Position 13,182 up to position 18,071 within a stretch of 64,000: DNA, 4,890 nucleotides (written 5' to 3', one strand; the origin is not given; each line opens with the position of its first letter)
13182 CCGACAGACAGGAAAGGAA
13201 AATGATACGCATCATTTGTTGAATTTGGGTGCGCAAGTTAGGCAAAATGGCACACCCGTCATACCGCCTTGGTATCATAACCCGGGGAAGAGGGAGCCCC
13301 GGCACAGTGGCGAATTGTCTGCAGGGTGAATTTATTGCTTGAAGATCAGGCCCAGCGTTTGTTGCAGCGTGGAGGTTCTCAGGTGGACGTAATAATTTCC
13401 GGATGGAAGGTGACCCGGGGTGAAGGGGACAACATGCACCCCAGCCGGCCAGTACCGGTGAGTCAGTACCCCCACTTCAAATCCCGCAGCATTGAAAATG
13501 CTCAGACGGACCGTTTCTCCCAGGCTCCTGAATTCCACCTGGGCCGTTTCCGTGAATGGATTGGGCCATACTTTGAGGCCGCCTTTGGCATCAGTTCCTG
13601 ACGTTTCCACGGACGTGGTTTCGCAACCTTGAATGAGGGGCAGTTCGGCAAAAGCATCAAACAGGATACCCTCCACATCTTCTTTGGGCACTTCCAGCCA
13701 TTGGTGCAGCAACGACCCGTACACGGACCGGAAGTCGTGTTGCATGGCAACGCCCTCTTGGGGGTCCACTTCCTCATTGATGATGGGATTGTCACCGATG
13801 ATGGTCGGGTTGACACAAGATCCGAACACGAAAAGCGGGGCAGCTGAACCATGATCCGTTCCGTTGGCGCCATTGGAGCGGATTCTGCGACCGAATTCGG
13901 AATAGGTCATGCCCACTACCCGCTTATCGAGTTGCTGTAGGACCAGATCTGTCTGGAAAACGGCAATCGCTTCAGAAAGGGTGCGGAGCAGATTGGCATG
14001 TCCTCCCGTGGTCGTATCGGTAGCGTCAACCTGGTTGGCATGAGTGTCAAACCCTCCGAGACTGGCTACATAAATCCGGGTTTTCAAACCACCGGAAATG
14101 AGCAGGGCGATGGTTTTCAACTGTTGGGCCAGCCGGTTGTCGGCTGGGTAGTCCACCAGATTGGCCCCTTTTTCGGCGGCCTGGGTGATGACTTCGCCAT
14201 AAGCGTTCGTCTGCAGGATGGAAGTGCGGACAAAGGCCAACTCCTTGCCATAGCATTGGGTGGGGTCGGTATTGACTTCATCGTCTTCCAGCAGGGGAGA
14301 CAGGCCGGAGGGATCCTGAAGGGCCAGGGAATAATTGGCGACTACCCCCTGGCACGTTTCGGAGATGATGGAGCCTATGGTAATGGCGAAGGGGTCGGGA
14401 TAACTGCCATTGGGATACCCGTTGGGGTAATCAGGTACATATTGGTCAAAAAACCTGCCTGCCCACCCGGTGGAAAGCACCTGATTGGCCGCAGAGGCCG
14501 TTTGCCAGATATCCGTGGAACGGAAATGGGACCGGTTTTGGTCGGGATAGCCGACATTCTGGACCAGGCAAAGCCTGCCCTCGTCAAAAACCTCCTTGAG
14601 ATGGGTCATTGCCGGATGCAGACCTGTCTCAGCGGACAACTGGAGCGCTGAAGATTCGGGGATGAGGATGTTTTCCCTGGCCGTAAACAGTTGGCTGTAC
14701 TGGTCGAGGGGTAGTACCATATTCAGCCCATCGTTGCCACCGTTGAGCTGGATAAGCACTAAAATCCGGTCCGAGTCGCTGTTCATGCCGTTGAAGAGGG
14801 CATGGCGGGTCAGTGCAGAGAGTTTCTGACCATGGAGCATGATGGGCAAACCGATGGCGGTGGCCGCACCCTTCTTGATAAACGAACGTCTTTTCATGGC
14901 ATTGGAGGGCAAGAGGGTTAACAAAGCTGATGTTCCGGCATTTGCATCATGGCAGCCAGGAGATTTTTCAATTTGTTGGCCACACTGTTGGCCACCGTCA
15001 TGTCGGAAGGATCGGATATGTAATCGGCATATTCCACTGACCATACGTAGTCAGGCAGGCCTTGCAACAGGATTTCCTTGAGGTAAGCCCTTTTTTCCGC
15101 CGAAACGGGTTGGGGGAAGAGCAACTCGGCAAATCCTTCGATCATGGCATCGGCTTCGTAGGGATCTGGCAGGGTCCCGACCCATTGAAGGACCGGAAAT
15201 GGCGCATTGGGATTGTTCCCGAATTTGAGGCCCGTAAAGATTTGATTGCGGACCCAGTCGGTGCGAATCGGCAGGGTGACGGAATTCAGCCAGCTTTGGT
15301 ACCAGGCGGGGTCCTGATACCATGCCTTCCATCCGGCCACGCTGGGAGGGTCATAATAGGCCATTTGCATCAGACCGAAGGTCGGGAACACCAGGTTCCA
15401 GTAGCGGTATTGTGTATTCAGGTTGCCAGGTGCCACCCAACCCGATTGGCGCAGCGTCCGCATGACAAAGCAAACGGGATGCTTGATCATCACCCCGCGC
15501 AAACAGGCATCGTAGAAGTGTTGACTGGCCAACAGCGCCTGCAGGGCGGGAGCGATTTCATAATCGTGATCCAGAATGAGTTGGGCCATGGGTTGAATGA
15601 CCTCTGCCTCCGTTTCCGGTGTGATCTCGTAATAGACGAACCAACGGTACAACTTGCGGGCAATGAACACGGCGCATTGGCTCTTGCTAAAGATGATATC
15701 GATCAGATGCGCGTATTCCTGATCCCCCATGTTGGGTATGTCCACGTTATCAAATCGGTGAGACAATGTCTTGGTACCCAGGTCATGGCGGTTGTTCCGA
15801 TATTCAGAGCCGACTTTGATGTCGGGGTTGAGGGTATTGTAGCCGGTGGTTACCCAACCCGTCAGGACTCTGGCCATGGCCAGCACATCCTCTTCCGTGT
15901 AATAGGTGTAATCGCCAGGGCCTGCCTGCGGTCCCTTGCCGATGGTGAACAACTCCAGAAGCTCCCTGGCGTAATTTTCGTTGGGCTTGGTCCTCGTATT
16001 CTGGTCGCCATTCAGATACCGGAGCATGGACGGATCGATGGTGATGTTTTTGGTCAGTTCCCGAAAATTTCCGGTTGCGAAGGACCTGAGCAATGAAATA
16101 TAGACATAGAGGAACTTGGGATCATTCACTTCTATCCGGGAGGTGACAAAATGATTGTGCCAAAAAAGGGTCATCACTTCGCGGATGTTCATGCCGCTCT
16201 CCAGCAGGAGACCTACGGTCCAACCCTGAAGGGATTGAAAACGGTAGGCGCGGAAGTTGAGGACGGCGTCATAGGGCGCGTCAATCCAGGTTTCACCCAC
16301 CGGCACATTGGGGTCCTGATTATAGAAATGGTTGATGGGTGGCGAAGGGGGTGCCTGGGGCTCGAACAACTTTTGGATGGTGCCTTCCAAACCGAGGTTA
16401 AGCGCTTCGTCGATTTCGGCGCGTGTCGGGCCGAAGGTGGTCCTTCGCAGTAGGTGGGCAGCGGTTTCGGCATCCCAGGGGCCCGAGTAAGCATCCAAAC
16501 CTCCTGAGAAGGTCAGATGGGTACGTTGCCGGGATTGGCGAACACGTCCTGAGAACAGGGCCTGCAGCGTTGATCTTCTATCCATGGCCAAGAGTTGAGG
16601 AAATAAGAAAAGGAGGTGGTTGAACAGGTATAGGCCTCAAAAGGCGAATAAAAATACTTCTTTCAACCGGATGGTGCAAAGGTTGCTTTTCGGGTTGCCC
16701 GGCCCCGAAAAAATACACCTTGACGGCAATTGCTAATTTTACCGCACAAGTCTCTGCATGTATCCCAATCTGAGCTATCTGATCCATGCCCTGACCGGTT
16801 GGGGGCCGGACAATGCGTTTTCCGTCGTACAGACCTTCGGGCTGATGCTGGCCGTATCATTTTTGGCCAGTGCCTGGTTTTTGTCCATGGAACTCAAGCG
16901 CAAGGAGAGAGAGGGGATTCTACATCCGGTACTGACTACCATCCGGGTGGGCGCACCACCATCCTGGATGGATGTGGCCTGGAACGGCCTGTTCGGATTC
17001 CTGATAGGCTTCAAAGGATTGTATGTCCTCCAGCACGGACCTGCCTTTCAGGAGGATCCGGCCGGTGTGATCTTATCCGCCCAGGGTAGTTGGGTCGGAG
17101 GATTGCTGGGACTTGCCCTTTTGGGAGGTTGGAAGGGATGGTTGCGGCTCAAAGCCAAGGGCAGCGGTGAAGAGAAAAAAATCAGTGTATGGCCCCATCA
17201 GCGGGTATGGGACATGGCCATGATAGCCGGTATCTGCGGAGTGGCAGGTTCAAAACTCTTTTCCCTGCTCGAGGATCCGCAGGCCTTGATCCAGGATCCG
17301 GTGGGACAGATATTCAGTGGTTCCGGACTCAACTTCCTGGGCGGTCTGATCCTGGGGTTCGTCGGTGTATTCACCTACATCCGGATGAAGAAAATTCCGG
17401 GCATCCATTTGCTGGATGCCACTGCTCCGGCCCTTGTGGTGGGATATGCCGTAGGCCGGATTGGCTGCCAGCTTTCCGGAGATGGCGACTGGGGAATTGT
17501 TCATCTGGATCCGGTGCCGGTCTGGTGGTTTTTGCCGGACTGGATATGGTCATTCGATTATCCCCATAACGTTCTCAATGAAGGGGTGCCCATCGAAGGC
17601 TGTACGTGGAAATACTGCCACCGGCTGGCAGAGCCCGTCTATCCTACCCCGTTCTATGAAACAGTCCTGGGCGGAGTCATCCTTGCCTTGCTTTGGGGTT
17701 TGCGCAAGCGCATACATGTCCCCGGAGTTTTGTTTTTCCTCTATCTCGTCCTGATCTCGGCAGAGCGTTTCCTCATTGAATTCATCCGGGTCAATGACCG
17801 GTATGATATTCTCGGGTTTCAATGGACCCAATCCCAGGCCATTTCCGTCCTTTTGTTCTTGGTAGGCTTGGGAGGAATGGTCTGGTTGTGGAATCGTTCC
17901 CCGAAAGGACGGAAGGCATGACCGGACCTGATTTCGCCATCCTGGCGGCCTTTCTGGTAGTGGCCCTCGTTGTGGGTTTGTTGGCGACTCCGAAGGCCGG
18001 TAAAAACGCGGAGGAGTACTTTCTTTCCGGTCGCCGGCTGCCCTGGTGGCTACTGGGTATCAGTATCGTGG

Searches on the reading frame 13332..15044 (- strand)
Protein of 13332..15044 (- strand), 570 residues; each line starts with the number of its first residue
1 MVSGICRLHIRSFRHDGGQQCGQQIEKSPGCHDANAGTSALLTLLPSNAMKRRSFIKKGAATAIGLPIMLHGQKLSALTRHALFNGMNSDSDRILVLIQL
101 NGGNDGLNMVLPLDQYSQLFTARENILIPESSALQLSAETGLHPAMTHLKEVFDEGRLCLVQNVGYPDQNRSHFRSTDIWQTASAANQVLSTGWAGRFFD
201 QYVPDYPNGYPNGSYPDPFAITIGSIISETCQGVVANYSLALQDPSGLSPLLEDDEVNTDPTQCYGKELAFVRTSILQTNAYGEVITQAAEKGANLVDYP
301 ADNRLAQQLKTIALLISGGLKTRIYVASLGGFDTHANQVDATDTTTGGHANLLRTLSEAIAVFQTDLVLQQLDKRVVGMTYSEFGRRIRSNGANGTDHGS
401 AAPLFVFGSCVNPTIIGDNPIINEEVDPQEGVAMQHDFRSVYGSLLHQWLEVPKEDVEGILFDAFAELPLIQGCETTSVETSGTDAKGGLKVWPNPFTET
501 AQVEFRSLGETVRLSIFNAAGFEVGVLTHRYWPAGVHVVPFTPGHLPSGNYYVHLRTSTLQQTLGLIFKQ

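Call 53: search_protein_families(library=pfam, proteins=[window:13332-15044:-], max_evalue=0.00001)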
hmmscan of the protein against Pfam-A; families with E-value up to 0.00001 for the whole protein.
window:13332-15044:- (570 aa): 1 family
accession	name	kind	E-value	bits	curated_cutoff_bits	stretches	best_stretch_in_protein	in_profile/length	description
PF07394.17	DUF1501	-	1.2e-14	54.7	27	1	327-420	249-337/390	Protein of unknown function (DUF1501)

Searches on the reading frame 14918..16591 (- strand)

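Call 76: search_protein_families(library=pfam, proteins=[window:14918-16591:-], max_evalue=0.00001)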
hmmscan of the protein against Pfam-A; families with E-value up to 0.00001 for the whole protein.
window:14918-16591:- (557 aa): 1 family
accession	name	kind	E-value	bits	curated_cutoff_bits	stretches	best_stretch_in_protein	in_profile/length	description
PF08811.16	DUF1800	-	4.1e-93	313.3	26.1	1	46-556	1-419/419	Protein of unknown function (DUF1800)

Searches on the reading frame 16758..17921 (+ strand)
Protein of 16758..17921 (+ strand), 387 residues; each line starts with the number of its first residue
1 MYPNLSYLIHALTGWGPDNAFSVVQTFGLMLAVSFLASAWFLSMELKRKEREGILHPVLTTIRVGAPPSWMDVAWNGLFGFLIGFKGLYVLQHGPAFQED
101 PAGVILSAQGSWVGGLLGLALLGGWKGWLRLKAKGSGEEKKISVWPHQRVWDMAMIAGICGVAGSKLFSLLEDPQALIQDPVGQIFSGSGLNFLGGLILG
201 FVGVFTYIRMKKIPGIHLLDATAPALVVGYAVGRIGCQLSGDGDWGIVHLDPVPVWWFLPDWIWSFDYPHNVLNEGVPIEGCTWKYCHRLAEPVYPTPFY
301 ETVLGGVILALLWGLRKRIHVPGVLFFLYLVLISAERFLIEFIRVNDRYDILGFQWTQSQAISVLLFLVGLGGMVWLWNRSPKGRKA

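Call 76: search_protein_families(library=pfam, proteins=[window:16758-17921:+], max_evalue=0.00001)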
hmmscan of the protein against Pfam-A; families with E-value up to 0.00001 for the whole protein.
window:16758-17921:+ (387 aa): 1 family
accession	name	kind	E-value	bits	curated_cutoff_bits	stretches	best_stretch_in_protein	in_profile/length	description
PF01790.23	LGT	-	1.7e-34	119.6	24.9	1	145-376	38-240/240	Prolipoprotein diacylglyceryl transferase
